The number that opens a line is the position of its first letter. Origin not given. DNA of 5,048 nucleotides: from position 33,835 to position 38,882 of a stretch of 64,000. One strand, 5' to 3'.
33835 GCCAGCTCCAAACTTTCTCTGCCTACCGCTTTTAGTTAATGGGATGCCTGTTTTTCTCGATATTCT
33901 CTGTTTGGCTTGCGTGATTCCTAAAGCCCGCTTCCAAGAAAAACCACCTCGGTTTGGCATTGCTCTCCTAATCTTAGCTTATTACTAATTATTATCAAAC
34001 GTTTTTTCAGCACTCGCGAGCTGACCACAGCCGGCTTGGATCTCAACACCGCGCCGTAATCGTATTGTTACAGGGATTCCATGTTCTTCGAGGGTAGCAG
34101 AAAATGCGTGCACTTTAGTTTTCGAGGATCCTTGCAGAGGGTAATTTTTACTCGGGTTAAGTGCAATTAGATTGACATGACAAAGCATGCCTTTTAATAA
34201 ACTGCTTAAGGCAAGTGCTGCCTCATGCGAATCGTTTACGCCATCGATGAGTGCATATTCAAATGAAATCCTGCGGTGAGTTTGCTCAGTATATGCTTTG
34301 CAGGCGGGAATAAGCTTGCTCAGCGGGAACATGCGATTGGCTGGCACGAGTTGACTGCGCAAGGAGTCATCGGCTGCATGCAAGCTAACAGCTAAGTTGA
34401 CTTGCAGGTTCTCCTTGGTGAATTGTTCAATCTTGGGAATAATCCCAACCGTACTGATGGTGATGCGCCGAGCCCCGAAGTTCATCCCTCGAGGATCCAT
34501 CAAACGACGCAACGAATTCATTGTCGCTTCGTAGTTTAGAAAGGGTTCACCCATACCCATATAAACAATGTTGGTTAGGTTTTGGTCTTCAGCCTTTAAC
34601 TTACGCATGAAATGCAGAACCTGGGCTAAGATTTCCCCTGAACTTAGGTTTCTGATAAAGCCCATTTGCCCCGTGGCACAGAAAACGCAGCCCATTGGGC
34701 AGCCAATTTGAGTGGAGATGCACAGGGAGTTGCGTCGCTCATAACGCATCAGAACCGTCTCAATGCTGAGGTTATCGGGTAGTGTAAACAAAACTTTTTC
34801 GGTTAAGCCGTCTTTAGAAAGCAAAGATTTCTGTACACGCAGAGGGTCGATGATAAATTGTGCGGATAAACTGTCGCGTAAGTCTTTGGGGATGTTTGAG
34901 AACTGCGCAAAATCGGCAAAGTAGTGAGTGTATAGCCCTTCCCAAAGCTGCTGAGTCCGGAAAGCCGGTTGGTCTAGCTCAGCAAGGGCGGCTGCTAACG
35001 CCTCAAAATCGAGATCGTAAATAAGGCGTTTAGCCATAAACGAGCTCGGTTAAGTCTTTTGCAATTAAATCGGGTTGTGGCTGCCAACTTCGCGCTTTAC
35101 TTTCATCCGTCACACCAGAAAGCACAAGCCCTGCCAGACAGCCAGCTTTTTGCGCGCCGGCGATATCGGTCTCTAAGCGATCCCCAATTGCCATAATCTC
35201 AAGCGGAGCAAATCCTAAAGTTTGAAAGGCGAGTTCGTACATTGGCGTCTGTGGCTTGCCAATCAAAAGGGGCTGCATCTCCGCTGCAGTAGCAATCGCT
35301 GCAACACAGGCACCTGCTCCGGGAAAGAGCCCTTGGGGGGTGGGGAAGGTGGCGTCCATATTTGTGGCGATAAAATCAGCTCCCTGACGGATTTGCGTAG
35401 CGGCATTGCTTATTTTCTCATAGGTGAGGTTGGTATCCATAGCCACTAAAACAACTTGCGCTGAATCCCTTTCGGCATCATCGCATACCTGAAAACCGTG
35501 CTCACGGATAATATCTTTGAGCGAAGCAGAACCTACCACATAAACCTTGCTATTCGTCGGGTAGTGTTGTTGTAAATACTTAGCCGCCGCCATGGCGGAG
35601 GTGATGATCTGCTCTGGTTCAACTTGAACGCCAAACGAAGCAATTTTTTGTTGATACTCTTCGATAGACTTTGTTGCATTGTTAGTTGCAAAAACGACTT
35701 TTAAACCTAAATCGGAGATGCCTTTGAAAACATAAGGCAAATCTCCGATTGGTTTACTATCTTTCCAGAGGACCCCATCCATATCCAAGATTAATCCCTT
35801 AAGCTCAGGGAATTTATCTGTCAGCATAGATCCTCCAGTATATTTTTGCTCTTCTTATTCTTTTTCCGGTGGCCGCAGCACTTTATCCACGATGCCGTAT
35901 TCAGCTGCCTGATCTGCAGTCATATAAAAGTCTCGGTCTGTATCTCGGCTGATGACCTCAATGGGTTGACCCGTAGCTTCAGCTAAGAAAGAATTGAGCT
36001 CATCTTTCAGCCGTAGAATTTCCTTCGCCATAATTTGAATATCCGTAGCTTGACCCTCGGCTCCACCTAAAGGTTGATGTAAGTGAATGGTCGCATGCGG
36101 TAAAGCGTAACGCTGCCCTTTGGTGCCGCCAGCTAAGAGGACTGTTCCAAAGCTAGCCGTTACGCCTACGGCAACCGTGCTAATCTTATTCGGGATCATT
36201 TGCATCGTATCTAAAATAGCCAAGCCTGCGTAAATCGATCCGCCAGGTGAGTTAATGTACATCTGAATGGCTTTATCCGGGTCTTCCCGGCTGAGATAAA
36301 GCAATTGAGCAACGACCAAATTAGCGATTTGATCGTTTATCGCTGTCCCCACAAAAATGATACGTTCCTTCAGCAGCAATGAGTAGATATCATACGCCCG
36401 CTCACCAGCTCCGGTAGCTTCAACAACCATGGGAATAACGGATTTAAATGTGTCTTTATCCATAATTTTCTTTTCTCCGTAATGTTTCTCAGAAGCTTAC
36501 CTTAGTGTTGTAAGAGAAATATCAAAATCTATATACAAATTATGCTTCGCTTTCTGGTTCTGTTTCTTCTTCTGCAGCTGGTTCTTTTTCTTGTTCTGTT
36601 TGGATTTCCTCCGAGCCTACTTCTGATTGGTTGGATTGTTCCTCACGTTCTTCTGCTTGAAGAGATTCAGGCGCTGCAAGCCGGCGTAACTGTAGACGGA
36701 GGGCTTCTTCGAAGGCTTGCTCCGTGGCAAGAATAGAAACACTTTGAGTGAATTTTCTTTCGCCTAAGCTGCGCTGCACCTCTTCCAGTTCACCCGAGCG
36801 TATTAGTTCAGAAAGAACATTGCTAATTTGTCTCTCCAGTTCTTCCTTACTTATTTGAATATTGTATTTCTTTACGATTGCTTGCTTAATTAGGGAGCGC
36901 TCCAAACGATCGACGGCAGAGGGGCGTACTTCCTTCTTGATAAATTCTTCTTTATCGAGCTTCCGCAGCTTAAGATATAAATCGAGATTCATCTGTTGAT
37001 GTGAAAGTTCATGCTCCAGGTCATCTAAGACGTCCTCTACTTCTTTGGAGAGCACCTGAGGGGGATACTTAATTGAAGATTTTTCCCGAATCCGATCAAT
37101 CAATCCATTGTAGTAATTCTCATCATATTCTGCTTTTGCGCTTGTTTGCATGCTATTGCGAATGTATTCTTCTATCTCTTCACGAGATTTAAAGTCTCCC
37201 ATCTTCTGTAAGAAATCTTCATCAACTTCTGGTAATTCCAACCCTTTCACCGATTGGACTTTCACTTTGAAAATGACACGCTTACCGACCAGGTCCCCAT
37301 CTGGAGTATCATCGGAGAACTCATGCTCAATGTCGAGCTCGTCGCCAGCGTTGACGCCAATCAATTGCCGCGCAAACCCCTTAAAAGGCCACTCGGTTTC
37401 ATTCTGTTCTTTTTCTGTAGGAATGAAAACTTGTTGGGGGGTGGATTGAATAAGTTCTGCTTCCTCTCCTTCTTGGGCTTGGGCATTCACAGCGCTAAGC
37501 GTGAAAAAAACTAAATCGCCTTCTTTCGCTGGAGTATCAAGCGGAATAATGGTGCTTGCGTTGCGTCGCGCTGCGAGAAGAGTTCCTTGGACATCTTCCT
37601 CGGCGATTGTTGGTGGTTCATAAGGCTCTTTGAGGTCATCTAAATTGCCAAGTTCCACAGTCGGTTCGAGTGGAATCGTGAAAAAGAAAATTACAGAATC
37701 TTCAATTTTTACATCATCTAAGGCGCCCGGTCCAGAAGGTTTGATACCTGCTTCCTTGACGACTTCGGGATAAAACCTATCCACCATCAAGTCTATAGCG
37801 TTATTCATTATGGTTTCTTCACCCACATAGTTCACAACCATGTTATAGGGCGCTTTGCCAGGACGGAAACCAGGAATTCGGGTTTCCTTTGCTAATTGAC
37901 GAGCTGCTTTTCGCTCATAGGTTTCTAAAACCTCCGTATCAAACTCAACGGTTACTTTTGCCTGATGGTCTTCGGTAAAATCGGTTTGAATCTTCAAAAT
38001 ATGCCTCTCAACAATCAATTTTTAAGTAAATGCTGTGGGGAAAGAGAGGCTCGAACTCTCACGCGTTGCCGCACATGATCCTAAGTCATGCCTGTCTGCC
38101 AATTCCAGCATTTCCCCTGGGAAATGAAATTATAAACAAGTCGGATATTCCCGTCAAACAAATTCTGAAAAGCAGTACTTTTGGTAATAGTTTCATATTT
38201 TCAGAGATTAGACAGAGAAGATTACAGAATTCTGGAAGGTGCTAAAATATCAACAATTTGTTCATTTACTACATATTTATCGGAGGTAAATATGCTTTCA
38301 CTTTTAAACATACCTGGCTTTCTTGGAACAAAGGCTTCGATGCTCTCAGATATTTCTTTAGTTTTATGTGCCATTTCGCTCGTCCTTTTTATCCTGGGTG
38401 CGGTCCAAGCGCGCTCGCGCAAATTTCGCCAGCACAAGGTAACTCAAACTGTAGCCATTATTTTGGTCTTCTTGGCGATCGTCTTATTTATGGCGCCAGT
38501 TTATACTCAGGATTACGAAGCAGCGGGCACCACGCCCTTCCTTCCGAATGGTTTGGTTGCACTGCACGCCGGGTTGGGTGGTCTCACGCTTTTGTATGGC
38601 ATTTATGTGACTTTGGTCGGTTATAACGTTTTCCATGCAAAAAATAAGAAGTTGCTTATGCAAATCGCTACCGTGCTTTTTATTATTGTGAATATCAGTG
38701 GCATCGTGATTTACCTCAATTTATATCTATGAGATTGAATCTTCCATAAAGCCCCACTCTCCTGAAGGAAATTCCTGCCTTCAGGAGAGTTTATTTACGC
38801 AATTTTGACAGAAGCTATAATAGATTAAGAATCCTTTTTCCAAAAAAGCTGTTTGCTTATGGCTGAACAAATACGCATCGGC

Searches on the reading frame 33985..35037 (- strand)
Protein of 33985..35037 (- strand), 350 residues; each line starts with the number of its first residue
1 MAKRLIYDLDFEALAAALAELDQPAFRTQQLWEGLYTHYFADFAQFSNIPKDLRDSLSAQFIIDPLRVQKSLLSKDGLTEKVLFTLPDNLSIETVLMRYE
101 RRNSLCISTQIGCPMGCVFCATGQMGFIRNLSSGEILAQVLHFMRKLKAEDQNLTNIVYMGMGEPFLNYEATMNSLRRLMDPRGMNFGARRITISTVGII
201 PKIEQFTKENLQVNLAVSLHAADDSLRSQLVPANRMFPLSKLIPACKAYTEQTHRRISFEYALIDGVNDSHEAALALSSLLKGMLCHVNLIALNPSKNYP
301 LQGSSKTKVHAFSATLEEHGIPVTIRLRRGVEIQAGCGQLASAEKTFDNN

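Call 48: search_protein_families(library=pfam, proteins=[window:33985-35037:-], max_evalue=0.0001)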
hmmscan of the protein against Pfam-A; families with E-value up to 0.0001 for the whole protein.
window:33985-35037:- (350 aa): 2 families
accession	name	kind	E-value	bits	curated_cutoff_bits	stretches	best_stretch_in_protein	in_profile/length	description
PF04055.27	Radical_SAM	-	5.4e-14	53.1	29.5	1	108-274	2-162/166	Radical SAM superfamily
PF21016.3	RlmN_N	-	1.5e-09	37.9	24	1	7-63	4-60/60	Ribosomal RNA large subunit methyltransferase N-terminal domain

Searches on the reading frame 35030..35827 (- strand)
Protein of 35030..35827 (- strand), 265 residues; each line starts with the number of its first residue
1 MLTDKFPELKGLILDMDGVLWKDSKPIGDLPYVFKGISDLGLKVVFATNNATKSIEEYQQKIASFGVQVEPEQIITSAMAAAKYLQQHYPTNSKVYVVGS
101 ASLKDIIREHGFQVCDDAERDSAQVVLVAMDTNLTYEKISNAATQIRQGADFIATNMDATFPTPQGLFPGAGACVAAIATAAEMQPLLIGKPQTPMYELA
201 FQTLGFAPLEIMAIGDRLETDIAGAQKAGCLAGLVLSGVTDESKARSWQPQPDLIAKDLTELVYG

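Call 17: search_protein_families(library=pfam, proteins=[window:35030-35827:-], max_evalue=0.001)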
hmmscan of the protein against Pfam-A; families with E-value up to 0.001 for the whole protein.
window:35030-35827:- (265 aa): 4 families
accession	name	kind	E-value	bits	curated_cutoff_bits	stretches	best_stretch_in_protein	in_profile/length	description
PF13344.12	Hydrolase_6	-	7.2e-28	97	27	1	13-113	2-101/101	Haloacid dehalogenase-like hydrolase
PF13242.12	Hydrolase_like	-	9.5e-21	73.9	22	1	189-262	2-75/75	HAD-hyrolase-like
PF00702.32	Hydrolase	-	2.4e-14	54.6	26.4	1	10-229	2-191/191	haloacid dehalogenase-like hydrolase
PF13419.12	HAD_2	-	4.2e-05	24.2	23.8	1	190-230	134-173/178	Haloacid dehalogenase-like hydrolase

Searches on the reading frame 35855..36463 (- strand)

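Call 17: search_protein_families(library=pfam, proteins=[window:35855-36463:-], max_evalue=0.001)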
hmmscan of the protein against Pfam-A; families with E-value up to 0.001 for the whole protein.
window:35855-36463:- (202 aa): 1 family
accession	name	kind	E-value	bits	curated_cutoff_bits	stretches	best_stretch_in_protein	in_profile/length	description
PF00574.28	CLP_protease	-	8.3e-76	254.3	20.2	1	20-197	3-180/182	Clp protease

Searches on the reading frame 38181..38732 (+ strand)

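Call 3: search_protein_families(library=pfam, proteins=[window:38181-38732:+], max_evalue=0.1)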
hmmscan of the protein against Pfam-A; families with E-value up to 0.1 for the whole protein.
window:38181-38732:+ (183 aa): 5 families
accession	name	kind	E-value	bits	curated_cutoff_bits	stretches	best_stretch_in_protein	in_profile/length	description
PF04238.17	DUF420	-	2.2e-08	34.9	30.5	1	55-179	1-128/130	Protein of unknown function (DUF420)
PF04893.22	Yip1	-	0.0012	19.2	28.6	1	31-174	40-169/173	Yip1 domain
PF06432.16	GPI2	-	0.0094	16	24.4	1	26-108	38-120/270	Phosphatidylinositol N-acetylglucosaminyltransferase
PF12911.12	OppC_N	-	0.022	15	23.9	1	80-112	8-41/53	N-terminal TM domain of oligopeptide transport permease C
PF12650.12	DUF3784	-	0.056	14.1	28.1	1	53-104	41-87/94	Domain of unknown function (DUF3784)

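Call 62: search_protein_families(library=ncbifam, proteins=[window:38181-38732:+], max_evalue=0.01)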
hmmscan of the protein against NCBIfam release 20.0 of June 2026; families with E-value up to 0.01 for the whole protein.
window:38181-38732:+ (183 aa): 0 families
